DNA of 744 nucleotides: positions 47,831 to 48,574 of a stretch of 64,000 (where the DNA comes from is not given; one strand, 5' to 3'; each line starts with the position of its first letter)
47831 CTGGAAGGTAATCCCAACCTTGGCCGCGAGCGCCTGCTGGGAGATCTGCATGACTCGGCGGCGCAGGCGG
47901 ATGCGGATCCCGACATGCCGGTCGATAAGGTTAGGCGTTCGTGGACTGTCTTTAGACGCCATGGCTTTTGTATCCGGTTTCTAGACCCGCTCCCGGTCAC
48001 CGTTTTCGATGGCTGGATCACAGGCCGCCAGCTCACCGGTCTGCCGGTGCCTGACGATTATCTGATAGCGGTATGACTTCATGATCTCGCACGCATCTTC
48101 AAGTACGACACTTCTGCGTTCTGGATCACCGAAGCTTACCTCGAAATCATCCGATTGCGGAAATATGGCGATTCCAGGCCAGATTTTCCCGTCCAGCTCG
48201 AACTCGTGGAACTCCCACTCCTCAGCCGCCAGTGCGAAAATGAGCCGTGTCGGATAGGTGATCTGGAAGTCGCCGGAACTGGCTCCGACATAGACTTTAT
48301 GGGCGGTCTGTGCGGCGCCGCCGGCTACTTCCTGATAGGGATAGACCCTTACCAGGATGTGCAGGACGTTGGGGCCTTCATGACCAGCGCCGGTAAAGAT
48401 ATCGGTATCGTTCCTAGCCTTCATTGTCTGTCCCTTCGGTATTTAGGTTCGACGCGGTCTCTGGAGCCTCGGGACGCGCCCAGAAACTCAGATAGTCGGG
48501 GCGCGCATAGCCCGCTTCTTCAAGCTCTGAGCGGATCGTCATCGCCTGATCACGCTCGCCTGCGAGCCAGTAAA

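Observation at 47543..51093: Four-gene translationally coupled operon: HTH protein, TIR-like/TM/TPR protein, 147-aa protein, XRE regulator. Candidate undescribed sensing or defence module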

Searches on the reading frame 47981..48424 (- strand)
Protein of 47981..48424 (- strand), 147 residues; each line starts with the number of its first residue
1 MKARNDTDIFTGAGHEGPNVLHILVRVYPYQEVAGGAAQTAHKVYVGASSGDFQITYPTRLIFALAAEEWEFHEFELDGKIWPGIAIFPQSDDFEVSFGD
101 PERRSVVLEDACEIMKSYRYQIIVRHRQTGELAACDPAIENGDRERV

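Call 3: search_protein_families(library=pfam, proteins=[window:47981-48424:-], max_evalue=0.1)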
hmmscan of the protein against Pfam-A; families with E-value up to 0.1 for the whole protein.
window:47981-48424:- (147 aa): 0 families

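Call 4: search_protein_families(library=padloc, proteins=[window:47981-48424:-], max_evalue=0.1)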
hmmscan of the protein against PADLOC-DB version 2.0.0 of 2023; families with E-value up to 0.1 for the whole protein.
window:47981-48424:- (147 aa): 0 families

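Call 5: search_protein_families(library=ncbifam, proteins=[window:47981-48424:-], max_evalue=0.1)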
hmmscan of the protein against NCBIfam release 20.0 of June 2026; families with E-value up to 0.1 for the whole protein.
window:47981-48424:- (147 aa): 0 families

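Call 13: find_homologous_proteins(query=window:47981-48424:-)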
Query window:47981-48424:- (147 aa): 5 proteins with E <= 0.001 among 15 candidates.
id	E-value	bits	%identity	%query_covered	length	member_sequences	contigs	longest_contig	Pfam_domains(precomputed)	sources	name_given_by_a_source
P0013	1.2e-83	296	87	100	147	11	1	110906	-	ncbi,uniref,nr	ncbi:hypothetical protein GCM10007420_21300 [Glycocaulis albus]|uniref:Uncharacterized protein n=1 T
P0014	2.6e-80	285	84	99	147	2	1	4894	-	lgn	-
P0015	2.1e-77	276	80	100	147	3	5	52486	-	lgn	-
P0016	1.2e-71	257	72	100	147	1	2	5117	-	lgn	-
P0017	9.6e-62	225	61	100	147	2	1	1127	-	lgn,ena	-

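Call 25: find_homologous_proteins(query=A2, max_evalue=0.01)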
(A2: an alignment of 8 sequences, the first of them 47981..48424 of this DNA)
Query A2 (8 sequences) (147 aa, profile of the alignment): 17 proteins with E <= 0.01 among 1116 candidates.
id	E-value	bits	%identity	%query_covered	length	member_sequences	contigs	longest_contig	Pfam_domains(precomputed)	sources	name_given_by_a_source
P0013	5.3e-85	300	87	100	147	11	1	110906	-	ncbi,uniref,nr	ncbi:hypothetical protein GCM10007420_21300 [Glycocaulis albus]|uniref:Uncharacterized protein n=1 T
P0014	7.3e-83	293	84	99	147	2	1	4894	-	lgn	-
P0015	4.1e-82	291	80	100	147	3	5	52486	-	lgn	-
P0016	9.3e-82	290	72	100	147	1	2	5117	-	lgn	-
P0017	1.4e-77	276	61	100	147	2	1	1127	-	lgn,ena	-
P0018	9.5e-70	251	51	93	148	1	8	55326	-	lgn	-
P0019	3.5e-56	207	48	100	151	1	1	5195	-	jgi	jgi:hypothetical protein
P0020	5.1e-56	206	43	99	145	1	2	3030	-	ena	-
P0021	2.2e-52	194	43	99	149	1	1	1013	-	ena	-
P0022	1.1e-45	173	42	93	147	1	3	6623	-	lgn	-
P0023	1.2e-45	173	44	93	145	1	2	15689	-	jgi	jgi:hypothetical protein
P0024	5.3e-45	170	45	89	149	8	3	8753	-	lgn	-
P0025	2.0e-44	169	42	95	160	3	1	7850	-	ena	-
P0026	2.9e-43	165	40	91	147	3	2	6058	-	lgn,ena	-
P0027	8.1e-43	163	43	90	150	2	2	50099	-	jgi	-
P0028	3.4e-31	126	49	67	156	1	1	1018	-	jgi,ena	-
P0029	3.2e-10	58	31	85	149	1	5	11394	-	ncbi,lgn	-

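Call 26: find_related_loci(query=A2, collection=genome_contigs, flank=8000)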
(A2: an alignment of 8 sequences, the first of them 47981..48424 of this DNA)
Query A2 (147 aa) in genome_contigs; peptide patterns used: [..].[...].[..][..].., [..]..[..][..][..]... (x = any residue, [..] = any of these).
279 stretches matched a pattern; 5 encode a relative of the query (tblastn E <= 1e-3); 5 distinct loci.
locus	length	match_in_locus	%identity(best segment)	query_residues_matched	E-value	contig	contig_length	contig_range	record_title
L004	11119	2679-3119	86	1-147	1e-89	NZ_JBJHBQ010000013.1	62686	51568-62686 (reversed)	MAG: Glycocaulis sp. isolate SF2967_J5348.rosella_refined.105 NODE_591_length_62686_cov_9.373088, whole genome shotgun s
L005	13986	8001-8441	87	1-147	3e-89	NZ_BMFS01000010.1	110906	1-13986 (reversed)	Glycocaulis albus strain CGMCC 1.12766 sequence10, whole genome shotgun sequence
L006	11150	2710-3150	78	1-147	6e-82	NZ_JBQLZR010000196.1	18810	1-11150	MAG: Glycocaulis sp. isolate bin_1084 contig_196, whole genome shotgun sequence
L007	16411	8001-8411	47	9-145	3e-46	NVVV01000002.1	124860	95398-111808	MAG: Robiginitomaculum sp. isolate NORP54 Contig_source1382A_360, whole genome shotgun sequence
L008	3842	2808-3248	44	1-147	1e-44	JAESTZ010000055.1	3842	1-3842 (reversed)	MAG: Robiginitomaculum sp. isolate NORP327 CoAssembly_1589680, whole genome shotgun sequence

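Call 30: find_encoding_contigs(protein=P0029, flank=6000, max_places=3)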
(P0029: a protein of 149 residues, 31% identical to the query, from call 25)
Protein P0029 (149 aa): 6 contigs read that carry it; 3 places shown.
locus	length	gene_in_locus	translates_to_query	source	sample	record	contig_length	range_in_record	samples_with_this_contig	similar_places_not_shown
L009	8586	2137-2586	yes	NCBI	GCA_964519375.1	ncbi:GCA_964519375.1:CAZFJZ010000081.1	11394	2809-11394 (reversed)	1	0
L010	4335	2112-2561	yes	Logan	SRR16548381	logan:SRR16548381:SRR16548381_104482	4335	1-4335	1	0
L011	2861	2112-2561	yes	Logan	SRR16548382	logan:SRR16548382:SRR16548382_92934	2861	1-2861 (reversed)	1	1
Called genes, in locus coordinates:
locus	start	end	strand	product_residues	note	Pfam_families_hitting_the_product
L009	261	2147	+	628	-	PF07719:TPR_2 (faint), PF13424:TPR_12 (faint)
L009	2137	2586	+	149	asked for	-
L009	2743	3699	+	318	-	PF04055:Radical_SAM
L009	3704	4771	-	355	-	PF06559:DCD_N, PF22769:DCD, PF22569:DCD_C, PF22769:DCD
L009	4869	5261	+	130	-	PF04379:DUF525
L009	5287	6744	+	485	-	PF02386:TrkH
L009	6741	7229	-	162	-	PF04229:GrpB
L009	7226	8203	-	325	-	PF01430:HSP33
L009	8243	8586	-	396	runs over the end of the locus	PF00202:Aminotran_3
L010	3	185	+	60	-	?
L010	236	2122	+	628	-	PF07719:TPR_2 (faint), PF13424:TPR_12 (faint)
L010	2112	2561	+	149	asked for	-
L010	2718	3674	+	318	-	PF04055:Radical_SAM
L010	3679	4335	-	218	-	?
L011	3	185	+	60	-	?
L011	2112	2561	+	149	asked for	-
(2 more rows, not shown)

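Call 31: find_encoding_contigs(protein=P0027, flank=6000, max_places=2)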
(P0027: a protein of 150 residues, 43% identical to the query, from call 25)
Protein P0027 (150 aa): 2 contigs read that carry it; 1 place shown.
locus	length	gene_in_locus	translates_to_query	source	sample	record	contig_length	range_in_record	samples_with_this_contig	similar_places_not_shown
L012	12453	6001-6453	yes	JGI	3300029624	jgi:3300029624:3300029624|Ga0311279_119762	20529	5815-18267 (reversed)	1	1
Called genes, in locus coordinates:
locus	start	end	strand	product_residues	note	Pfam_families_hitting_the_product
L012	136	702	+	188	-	PF01844:HNH, PF14279:HNH_5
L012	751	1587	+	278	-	PF12710:HAD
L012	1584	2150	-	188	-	PF03232:COQ7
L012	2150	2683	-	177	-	PF02600:DsbB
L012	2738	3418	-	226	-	PF06055:ExoD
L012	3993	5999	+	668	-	PF13424:TPR_12 (faint)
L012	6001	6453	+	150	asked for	-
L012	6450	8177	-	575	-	PF00664:ABC_membrane, PF00005:ABC_tran, PF13304:AAA_21 (faint)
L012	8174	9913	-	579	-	PF00664:ABC_membrane, PF00005:ABC_tran, PF13304:AAA_21 (weak)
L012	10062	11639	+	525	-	PF01654:Cyt_bd_oxida_I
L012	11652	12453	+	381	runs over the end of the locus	PF02322:Cyt_bd_oxida_II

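Call 35: find_encoding_contigs(protein=P0023, flank=6000, max_places=2)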
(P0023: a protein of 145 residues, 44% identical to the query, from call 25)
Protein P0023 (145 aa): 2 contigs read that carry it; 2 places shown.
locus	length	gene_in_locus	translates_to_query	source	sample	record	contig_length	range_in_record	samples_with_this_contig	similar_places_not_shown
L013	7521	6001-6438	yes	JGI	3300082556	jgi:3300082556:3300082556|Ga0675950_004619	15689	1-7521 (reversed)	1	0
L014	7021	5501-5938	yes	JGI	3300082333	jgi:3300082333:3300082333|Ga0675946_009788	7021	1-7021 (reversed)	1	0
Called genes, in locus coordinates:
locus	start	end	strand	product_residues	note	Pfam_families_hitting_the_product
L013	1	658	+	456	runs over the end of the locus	PF03553:Na_H_antiporter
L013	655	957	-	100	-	PF01022:HTH_5, PF13601:HTH_34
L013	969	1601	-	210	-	-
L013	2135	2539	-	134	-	-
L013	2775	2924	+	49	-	-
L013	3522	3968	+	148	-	-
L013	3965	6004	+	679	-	PF00515:TPR_1 (faint), PF07719:TPR_2 (faint), PF13181:TPR_8 (faint)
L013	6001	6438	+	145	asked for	-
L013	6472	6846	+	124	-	PF13560:HTH_31 (weak), PF01381:HTH_3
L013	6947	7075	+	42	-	PF13340:DUF4096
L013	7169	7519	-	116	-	?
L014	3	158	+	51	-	?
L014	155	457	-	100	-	PF01022:HTH_5, PF13601:HTH_34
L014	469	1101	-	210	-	-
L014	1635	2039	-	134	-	-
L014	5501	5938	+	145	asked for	-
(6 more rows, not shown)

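Call 36: find_encoding_contigs(protein=P0024, flank=6000, max_places=2)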
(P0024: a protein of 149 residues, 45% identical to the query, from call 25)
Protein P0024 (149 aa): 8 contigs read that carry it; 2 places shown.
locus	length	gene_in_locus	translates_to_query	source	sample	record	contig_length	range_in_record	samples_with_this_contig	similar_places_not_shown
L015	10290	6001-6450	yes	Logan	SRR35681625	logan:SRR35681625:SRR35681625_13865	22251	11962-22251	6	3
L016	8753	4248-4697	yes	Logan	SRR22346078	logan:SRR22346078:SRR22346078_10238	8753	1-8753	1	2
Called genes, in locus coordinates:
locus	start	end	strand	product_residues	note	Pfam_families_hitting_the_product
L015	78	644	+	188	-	PF01844:HNH, PF14279:HNH_5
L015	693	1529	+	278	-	PF12710:HAD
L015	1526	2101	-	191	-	PF03232:COQ7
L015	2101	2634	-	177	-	PF02600:DsbB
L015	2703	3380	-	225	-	PF06055:ExoD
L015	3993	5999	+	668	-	-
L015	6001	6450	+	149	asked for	-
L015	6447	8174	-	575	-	PF00664:ABC_membrane, PF00005:ABC_tran, PF13304:AAA_21 (faint)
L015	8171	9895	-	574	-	PF00664:ABC_membrane, PF00005:ABC_tran, PF13304:AAA_21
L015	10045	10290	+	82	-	?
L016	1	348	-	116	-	?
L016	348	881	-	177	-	PF02600:DsbB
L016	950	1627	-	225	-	PF06055:ExoD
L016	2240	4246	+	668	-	-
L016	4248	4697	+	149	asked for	-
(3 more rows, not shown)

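Call 40: predict_structure(alignment_id=A5)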
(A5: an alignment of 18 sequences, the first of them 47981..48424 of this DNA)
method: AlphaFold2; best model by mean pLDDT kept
length: 147 residues; sequences in the alignment: 18
mean_pLDDT: 80.8   pTM: 0.76
mean pLDDT of the five models: 80.8, 75.9, 62.2, 57.5, 57.2
residues with pLDDT >= 90: 65; 70-90: 48; 50-70: 22; < 50: 12
segments of 3 or more residues with pLDDT < 50: 1-4, 142-147
pLDDT, mean of each block of 10 residues (from residue 1): 56 77 89 92 75 72 94 94 87 89 94 70 95 76 42
secondary structure, 60 per line:
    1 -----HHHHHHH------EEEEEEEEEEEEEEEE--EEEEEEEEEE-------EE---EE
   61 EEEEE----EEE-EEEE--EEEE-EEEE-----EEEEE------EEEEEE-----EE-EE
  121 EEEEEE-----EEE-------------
elements in order: H6-12 E19-34 E37-46 E59-65 E70-72 E74-77 E80-83 E85-88 E94-98 E105-110 E119-126 E132-134
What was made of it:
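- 47981..48424 (-): 147-aa cupredoxin-like beta-sandwich protein related to SO1698/DP-EP. It is the second core component and the most conserved gene of the cassette. AF2 model has pLDDT 80.8 (call 40).
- On DP-EP / DUF1888 (PF08985; SO1698): Model pLDDT is 80.8 (call 40).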

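Call 43: fold_search(model_id=the predicted structure, library=pdb)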
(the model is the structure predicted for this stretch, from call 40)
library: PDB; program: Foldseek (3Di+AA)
matches with E <= 10: 1526; with E <= 0.001: 12
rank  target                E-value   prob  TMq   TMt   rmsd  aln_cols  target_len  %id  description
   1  3njj_A                3.4e-05  1.00  0.50  0.64   5.5       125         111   13  P115A mutant of SO1698 protein, an aspartic peptidase from Shewanella oneidensis (released 2010-07-21)
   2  3njg_A                3.6e-05  1.00  0.51  0.66   5.4       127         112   12  K98A mutant of SO1698 protein, an aspartic peptidase from Shewanella oneidensis. (released 2010-07-14)
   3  3nji_A                3.8e-05  1.00  0.52  0.63   5.4       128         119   13  S114A mutant of SO1698 protein, an aspartic peptidase from Shewanella oneidensis. (released 2010-09-22)
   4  3njf_A                4.3e-05  1.00  0.52  0.66   5.4       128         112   13  Y26F mutant of SO1698 protein, an aspartic peptidase from Shewanella oneidensis (released 2010-07-07)
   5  3njh_A                6.1e-05  1.00  0.48  0.56   5.3       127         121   13  D37A mutant of SO1698 protein, an aspartic peptidase from Shewanella oneidensis. (released 2010-07-14)
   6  3njm                  6.4e-05  1.00  0.52  0.61   5.5       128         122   13  P117A mutant of SO1698 protein, an aspartic peptidase from Shewanella oneidensis. (released 2010-07-21)
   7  3njk                  9.1e-05  1.00  0.52  0.61   5.5       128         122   13  D116A mutant of SO1698 protein, an aspartic peptidase from Shewanella oneidensis, at pH5.5 (released 2010-07-21)
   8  3njl                  9.1e-05  1.00  0.51  0.62   5.4       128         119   13  D116A mutant of SO1698 protein, an aspartic peptidase from Shewanella oneidensis, at pH7.5 (released 2010-07-21)
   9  3n55_A                9.7e-05  1.00  0.46  0.58   5.9       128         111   13  SO1698 protein, an aspartic peptidase from Shewanella oneidensis. (released 2010-06-02)
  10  3njn_A                1.1e-04  1.00  0.52  0.65   5.4       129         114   13  Q118A mutant of SO1698 protein, an aspartic peptidase from Shewanella oneidensis (released 2010-07-21)
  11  3njh_C                3.1e-04  1.00  0.52  0.62   5.4       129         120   12  D37A mutant of SO1698 protein, an aspartic peptidase from Shewanella oneidensis. (released 2010-07-14)
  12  3njh_D                3.7e-04  1.00  0.47  0.55   5.6       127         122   13  D37A mutant of SO1698 protein, an aspartic peptidase from Shewanella oneidensis. (released 2010-07-14)
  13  9cy1_B                5.0e-02  0.41  0.25  0.29  14.2       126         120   12  Outward-facing OATP1B1 bound to sybody Sb5 (released 2025-04-16)
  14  8en4_D                8.9e-02  0.35  0.25  0.32  14.3       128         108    6  Structure of GII.4 norovirus in complex with Nanobody 53 (released 2023-03-15)
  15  7tpr_F                1.1e-01  0.15  0.20  0.23  16.0       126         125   14  Camel nanobodies 7A3 and 8A2 broadly neutralize SARS-CoV-2 variants (released 2022-04-20)
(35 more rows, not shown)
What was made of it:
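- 47981..48424 (-): The top 12 Foldseek PDB hits are all SO1698 entries (E 3e-5 to 4e-4, TMt 0.55-0.66), and the next hit has E 0.05 (call 43).
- On DP-EP / DUF1888 (PF08985; SO1698): The next hit has E 0.05 (call 43).
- Closest known: SO1698 of Shewanella oneidensis. Same: The mutated residues named in the PDB titles place the SO1698 site at residues 114-118 (call 43).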

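Call 44: search_solved_structures(query=A5, max_evalue=10, show_alignments=5)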
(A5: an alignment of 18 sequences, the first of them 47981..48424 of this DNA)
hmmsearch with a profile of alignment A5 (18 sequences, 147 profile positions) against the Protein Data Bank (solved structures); distinct sequences matched with E-value up to 10: 5.
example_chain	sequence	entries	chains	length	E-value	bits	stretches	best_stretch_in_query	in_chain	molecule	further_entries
4d8h_A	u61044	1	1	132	0.18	14.4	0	117-140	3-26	de novo protein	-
2npt_A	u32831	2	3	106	0.87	12.2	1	87-134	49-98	Dual specificity mitogen-activated protein kinase kinase 5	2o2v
1wi0_A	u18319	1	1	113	0.93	12.1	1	87-134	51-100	Mitogen activated protein kinase kinase 5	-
4ic7_E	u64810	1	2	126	1.2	11.7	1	88-134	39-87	Dual specificity mitogen-activated protein kinase kinase 5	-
9v21_sq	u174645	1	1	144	1.4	11.5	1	67-94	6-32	40S ribosomal protein S15, putative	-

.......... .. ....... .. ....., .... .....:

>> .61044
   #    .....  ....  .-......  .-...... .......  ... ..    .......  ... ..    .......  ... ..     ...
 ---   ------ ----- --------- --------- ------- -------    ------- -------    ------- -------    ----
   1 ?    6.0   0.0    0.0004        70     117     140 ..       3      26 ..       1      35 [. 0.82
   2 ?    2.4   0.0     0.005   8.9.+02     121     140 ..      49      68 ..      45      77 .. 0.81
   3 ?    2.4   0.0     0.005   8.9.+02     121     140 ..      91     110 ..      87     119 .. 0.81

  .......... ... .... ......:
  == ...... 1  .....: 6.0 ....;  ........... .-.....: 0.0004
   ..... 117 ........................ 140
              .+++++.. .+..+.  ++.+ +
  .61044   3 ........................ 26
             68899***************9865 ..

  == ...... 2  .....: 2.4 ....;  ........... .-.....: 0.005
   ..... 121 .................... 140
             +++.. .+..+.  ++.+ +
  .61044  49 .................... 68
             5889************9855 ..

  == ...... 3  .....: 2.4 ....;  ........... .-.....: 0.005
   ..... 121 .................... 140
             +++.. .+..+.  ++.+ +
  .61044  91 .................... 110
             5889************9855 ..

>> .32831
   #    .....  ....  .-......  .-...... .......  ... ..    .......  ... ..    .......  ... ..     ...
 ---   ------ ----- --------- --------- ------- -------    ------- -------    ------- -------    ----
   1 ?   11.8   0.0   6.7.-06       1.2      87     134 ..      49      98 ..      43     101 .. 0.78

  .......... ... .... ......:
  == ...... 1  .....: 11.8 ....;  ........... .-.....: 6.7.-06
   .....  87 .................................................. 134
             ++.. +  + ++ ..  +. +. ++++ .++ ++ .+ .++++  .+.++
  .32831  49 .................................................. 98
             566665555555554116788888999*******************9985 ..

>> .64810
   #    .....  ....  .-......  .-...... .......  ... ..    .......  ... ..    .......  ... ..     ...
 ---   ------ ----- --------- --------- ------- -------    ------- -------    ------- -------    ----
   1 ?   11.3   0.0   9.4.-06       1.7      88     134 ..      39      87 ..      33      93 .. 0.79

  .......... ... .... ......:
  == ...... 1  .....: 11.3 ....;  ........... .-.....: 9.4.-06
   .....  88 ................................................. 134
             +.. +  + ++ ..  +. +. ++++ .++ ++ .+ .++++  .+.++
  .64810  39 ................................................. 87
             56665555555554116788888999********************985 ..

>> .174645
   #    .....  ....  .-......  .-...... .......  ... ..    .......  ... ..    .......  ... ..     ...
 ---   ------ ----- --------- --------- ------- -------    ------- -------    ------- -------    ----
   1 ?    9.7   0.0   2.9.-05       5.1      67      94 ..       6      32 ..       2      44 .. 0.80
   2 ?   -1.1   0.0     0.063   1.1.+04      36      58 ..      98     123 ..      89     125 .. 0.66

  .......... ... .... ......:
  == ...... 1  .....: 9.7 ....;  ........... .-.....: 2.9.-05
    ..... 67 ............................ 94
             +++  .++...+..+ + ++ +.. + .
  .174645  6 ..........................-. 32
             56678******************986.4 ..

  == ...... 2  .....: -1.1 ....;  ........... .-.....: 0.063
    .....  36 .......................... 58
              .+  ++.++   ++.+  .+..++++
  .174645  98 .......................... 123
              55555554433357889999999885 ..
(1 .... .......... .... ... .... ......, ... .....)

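Call 51: search_protein_families(library=pfam, alignment_id=A5, max_evalue=10)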
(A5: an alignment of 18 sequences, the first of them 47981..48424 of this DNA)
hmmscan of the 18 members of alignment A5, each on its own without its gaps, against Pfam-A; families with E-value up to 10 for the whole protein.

A. member 1, window:47981-48424:- (147 aa): 0 families

B. families by the number of members that match (of 18 scanned): 5 families
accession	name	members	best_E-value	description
PF19085.6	Choline_bind_2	1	0.0011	Choline-binding repeat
PF08985.17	DP-EP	1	0.0077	DP-EP family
PF18039.7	UBA_6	1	0.022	UBA-like domain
PF02781.21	G6PD_C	1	0.1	Glucose-6-phosphate dehydrogenase, C-terminal domain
PF00132.30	Hexapep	1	0.24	Bacterial transferase hexapeptide (six repeats)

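Call 52: search_protein_families(library=pfam, proteins=[P0029, P0028, P0027, P0026, P0025, P0024, P0023, P0022, P0021, P0020], max_evalue=10)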
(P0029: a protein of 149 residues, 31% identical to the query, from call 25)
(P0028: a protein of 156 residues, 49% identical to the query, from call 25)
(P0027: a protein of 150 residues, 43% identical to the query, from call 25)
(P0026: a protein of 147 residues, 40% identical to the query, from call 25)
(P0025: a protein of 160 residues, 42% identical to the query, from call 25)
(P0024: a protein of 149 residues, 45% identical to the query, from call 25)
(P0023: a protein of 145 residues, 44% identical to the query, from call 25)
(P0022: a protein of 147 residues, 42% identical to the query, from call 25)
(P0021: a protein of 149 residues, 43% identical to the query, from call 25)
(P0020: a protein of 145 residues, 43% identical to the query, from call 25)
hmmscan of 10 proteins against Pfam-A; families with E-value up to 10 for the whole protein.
P0029 (149 aa): 1 family
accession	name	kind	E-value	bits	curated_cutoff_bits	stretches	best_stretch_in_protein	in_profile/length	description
PF19085.6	Choline_bind_2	-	0.0011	19.6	27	1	29-66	2-36/38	Choline-binding repeat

P0028 (156 aa): 0 families

P0027 (150 aa): 0 families

P0026 (147 aa): 1 family
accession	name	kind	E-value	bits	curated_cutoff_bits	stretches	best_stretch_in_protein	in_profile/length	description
PF02781.21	G6PD_C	-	0.1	12.1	27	1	14-90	69-151/296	Glucose-6-phosphate dehydrogenase, C-terminal domain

P0025 (160 aa): 0 families

P0024 (149 aa): 0 families

P0023 (145 aa): 0 families

P0022 (147 aa): 1 family
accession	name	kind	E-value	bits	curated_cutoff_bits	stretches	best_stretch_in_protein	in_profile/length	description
PF18039.7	UBA_6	-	0.022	15.2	23.5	1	2-28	2-28/42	UBA-like domain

P0021 (149 aa): 0 families

P0020 (145 aa): 0 families
